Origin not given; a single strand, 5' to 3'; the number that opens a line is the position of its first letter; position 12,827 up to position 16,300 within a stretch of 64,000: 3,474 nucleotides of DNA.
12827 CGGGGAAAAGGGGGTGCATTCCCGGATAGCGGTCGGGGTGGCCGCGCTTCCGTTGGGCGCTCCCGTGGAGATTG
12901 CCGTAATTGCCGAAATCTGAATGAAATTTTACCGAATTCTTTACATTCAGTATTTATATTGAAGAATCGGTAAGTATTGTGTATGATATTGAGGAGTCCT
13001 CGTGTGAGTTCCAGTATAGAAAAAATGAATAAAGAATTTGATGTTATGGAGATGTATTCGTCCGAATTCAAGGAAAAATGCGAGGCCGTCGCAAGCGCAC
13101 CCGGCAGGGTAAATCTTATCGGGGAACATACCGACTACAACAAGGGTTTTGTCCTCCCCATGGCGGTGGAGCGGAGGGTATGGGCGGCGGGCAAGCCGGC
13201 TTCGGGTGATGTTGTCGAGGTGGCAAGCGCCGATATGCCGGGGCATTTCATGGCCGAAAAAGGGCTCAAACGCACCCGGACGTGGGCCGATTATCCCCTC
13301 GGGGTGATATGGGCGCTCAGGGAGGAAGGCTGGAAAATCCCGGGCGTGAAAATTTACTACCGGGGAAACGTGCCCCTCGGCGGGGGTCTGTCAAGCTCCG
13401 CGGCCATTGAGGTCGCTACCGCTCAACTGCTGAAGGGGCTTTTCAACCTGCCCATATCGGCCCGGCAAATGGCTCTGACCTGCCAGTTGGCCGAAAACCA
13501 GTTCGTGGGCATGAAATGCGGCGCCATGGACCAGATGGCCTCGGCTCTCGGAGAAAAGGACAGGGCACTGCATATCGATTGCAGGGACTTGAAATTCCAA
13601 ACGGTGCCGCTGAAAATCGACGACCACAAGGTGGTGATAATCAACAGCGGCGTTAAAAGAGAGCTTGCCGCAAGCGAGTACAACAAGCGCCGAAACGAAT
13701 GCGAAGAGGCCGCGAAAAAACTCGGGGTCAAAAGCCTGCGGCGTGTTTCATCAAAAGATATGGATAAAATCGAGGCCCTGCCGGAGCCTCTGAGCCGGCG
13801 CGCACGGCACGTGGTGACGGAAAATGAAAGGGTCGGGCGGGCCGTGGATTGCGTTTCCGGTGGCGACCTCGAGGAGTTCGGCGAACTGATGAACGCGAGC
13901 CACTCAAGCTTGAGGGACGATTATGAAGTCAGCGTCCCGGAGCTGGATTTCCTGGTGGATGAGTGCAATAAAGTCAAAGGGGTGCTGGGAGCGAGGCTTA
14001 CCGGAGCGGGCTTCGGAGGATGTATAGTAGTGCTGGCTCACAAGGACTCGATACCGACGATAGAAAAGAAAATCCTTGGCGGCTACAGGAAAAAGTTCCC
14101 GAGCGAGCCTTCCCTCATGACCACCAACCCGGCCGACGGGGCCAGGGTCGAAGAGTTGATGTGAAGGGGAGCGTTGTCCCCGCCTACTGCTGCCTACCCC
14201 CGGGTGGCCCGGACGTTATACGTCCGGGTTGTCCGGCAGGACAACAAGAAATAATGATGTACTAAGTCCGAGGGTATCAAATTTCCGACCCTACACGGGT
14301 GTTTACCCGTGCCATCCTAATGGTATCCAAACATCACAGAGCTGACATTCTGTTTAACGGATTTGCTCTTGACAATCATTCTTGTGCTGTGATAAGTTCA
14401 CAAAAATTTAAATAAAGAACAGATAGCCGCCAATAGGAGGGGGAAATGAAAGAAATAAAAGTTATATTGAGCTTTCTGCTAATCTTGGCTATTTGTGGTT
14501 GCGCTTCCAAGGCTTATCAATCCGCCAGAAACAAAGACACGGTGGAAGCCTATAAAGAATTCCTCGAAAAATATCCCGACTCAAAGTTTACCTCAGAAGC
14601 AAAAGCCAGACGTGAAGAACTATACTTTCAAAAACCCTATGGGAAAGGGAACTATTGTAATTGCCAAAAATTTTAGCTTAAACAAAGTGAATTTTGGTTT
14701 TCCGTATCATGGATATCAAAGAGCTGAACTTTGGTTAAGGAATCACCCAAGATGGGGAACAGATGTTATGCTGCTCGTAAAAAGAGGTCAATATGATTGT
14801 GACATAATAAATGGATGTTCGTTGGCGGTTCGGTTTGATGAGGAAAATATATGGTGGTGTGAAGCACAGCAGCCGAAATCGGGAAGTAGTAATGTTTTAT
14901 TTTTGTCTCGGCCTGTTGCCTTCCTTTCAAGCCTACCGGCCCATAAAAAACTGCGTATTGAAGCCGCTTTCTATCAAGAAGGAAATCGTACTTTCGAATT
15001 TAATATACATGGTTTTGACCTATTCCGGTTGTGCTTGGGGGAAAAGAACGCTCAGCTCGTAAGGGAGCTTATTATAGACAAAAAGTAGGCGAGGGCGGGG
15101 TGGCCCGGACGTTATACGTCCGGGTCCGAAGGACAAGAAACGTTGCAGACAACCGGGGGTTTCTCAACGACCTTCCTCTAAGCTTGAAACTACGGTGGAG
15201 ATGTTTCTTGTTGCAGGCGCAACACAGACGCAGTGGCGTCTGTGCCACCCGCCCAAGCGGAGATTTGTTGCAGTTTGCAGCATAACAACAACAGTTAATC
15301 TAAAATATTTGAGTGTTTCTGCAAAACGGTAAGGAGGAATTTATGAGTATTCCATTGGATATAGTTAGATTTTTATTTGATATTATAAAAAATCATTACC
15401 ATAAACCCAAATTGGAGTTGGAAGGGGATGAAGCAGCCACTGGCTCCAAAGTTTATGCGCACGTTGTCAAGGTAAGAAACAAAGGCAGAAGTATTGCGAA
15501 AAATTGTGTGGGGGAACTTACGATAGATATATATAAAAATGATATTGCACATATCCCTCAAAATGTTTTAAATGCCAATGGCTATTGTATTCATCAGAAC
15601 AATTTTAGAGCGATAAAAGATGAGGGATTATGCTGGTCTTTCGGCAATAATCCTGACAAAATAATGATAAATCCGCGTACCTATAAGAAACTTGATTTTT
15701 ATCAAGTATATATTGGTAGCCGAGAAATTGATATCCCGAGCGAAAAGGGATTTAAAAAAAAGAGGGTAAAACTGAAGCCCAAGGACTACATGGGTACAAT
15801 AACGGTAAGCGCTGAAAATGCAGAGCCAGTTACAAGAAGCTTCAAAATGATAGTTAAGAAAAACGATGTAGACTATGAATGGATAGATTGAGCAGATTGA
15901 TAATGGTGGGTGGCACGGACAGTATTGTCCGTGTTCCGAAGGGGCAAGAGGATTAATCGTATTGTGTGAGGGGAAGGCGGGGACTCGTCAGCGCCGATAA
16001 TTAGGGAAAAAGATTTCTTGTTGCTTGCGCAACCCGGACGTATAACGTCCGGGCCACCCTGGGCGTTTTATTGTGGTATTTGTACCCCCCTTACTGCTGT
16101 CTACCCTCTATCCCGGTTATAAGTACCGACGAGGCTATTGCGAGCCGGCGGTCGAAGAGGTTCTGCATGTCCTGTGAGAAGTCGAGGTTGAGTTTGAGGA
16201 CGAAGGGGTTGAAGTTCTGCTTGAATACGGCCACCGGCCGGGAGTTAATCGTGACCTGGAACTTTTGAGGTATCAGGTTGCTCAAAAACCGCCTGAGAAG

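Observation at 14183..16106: Miniature cassette island bounded by 27-bp terminal inverted repeats and imperfect 18-bp direct repeats, with three copies of a structured element of about 115 to 155 bp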

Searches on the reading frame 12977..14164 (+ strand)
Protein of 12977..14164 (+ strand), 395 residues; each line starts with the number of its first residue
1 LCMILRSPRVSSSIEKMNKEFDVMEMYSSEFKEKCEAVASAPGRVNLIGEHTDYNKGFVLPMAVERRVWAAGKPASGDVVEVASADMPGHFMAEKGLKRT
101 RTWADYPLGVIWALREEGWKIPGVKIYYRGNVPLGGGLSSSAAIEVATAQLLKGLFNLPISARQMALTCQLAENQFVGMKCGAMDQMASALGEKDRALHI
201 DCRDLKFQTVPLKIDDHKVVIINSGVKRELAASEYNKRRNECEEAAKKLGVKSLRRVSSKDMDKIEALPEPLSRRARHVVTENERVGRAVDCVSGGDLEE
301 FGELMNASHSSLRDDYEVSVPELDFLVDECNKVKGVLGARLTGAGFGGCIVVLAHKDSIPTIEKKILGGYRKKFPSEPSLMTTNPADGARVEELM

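Call 14: search_protein_families(library=pfam, proteins=[window:12977-14164:+], max_evalue=0.1)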
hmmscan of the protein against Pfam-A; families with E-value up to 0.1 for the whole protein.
window:12977-14164:+ (395 aa): 3 families
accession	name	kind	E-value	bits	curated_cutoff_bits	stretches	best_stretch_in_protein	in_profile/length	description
PF10509.15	GalKase_gal_bdg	-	5.3e-22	77.6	23.1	1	27-74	3-49/49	Galactokinase galactose-binding signature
PF00288.32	GHMP_kinases_N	-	1.3e-19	70.6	22.3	1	106-192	2-86/87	GHMP kinases N terminal domain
PF08544.19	GHMP_kinases_C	-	3.2e-14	53.5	21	1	296-365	8-78/85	GHMP kinases C terminal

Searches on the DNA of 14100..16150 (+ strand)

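Call 12: search_rna_families(source=window, start=14100, end=16150, threshold=evalue, max_evalue=10)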
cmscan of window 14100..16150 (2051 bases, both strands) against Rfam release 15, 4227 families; matches with E-value up to 10: 5.
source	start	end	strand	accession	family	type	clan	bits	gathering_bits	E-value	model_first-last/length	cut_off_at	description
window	15334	15402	+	RF00318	snoZ175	Gene; snRNA; snoRNA; CD-box;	-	21.5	43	3.5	1-81/81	no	Small nucleolar RNA Z175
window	14477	14560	-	RF03909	mir-3804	Gene; miRNA;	-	19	90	1.8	1-82/82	no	mir-3804 microRNA precursor family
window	14619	14791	-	RF04318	idnO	Cis-reg;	-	18.6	100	8.5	1-206/206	no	idnO ncRNA motif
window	14657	14724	-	RF02956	DUF2693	Gene; sRNA;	-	14.7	81.3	7.9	1-165/165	no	DUF2693 RNA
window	15376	15405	+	RF02350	psRNA6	Gene; sRNA;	-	10.6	60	5.6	1-333/333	no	Nitrosomonas sRNA psRNA6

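Call 66: search_dna_similar(query=window:15098-15250:+, collection=plasmids, mode=distant, max_evalue=1, max_rows=25)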
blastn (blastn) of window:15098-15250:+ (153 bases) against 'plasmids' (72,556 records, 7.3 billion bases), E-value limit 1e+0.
No match.

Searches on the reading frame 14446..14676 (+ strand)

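Call 14: search_protein_families(library=pfam, proteins=[window:14446-14676:+], max_evalue=0.1)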
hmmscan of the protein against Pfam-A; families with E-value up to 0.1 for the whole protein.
window:14446-14676:+ (76 aa): 3 families
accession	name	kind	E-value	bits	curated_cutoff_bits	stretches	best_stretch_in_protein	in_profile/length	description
PF13525.12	YfiO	-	0.0026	18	25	1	27-58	104-135/203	Outer membrane lipoprotein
PF13174.12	TPR_6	-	0.026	15.6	26.3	1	22-46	8-33/33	Tetratricopeptide repeat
PF13512.12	TPR_18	-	0.063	13.9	21.9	1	26-55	115-144/145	Tetratricopeptide repeat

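Call 78: search_protein_families(library=padloc, proteins=[window:14446-14676:+], max_evalue=0.01)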
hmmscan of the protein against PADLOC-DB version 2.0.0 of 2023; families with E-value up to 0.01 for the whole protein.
window:14446-14676:+ (76 aa): 0 families

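Call 79: search_protein_families(library=phrogs, proteins=[window:14446-14676:+], max_evalue=0.01)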
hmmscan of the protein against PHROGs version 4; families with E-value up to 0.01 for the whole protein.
window:14446-14676:+ (76 aa): 0 families

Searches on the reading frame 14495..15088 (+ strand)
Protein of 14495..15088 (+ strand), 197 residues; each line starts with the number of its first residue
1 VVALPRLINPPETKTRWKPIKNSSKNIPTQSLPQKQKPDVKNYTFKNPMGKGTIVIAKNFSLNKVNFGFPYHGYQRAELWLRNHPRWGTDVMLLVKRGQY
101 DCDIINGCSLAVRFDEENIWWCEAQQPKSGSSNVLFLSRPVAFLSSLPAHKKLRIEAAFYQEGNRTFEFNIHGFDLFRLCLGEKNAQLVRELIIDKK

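Call 14: search_protein_families(library=pfam, proteins=[window:14495-15088:+], max_evalue=0.1)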
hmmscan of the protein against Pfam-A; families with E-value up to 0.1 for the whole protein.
window:14495-15088:+ (197 aa): 1 family
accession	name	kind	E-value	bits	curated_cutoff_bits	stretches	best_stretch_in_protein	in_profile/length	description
PF24612.2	Ig_TgrO1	-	0.0063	17.1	27.9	1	22-60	35-75/81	TgrO1-like, immunoglobulin-like domain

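Call 78: search_protein_families(library=padloc, proteins=[window:14495-15088:+], max_evalue=0.01)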
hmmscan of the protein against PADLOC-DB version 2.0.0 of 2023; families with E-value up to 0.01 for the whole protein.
window:14495-15088:+ (197 aa): 0 families

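Call 79: search_protein_families(library=phrogs, proteins=[window:14495-15088:+], max_evalue=0.01)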
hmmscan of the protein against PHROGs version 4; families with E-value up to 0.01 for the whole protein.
window:14495-15088:+ (197 aa): 1 family
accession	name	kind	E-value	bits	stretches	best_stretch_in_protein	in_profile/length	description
phrog_1848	-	unknown function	0.00072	20.3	1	89-175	73-153/166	-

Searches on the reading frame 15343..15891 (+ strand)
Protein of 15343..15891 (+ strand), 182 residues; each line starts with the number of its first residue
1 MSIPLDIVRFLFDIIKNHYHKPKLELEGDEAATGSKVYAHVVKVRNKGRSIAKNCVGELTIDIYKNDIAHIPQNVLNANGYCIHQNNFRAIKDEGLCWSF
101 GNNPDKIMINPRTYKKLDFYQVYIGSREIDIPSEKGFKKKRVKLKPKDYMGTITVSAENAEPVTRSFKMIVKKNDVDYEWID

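Call 14: search_protein_families(library=pfam, proteins=[window:15343-15891:+], max_evalue=0.1)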
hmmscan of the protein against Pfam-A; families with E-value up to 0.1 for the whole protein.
window:15343-15891:+ (182 aa): 0 families

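Call 19: find_encoding_contigs(protein=window:15343-15891:+, flank=6000, max_places=10)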
Protein window:15343-15891:+ (182 aa): 1 contig read that carries it; 1 place shown.
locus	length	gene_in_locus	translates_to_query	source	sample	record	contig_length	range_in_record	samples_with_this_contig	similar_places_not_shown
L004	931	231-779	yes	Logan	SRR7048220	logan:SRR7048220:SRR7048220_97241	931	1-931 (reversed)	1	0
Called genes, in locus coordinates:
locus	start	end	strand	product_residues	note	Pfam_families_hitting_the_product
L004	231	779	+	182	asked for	-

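Call 20: find_homologous_proteins(query=window:15343-15891:+, max_evalue=0.001)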
Query window:15343-15891:+ (182 aa): 3 proteins with E <= 0.001 among 25 candidates.
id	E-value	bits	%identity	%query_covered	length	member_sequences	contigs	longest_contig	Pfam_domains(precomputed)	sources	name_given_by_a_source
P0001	1.0e-119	415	100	100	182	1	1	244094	-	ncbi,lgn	-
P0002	2.0e-23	101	36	97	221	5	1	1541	-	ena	-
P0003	1.5e-21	95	42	78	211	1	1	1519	-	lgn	-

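Call 22: find_encoding_contigs(protein=P0002, flank=3000)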
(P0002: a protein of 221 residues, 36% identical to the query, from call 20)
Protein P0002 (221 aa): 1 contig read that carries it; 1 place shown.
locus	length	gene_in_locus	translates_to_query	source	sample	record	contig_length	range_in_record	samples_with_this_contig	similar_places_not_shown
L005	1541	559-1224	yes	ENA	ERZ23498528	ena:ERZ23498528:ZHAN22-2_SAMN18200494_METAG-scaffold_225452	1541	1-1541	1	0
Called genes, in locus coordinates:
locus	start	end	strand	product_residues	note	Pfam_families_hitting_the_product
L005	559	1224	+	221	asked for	-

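Call 23: find_encoding_contigs(protein=P0003, flank=3000)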
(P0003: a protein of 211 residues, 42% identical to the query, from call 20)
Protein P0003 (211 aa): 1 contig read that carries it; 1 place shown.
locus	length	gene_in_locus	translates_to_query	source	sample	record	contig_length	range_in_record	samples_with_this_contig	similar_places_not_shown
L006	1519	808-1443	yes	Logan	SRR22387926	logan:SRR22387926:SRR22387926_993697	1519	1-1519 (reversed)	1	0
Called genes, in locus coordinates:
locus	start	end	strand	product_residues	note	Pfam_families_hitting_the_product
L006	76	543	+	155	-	-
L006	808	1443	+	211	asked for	-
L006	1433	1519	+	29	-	?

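Call 24: find_encoding_contigs(protein=P0005, flank=3000)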
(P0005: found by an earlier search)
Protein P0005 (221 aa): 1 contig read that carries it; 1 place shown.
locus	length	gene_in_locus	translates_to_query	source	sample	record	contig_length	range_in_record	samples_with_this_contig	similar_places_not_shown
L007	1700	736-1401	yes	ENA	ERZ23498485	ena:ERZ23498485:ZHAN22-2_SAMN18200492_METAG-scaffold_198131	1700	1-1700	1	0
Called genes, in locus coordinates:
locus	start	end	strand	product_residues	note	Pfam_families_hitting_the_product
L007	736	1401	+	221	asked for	-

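Call 78: search_protein_families(library=padloc, proteins=[window:15343-15891:+], max_evalue=0.01)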
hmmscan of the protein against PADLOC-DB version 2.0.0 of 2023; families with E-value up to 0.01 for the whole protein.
window:15343-15891:+ (182 aa): 0 families

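Call 79: search_protein_families(library=phrogs, proteins=[window:15343-15891:+], max_evalue=0.01)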
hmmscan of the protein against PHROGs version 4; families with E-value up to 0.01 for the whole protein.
window:15343-15891:+ (182 aa): 0 families

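Call 92: predict_structure(alignment_id=A3)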
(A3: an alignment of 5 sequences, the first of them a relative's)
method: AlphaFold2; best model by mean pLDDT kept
length: 182 residues; sequences in the alignment: 5
mean_pLDDT: 42.0   pTM: 0.46
mean pLDDT of the five models: 42.0, 39.9, 39.7, 36.9, 34.5
residues with pLDDT >= 90: 0; 70-90: 3; 50-70: 50; < 50: 129
segments of 3 or more residues with pLDDT < 50: 1-6, 8-55, 71-128, 132-142, 158-160, 173-175
pLDDT, mean of each block of 10 residues (from residue 1): 43 34 31 28 36 48 55 34 25 34 32 31 42 39 61 57 66 55 69
secondary structure, 60 per line:
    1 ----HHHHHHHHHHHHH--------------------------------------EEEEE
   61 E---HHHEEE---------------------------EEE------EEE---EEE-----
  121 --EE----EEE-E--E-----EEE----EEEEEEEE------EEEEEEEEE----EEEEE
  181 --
elements in order: H5-17 E56-61 E68-70 E98-100 E107-109 E113-115 E129-131 E142-144 E149-156 E163-171 E176-180
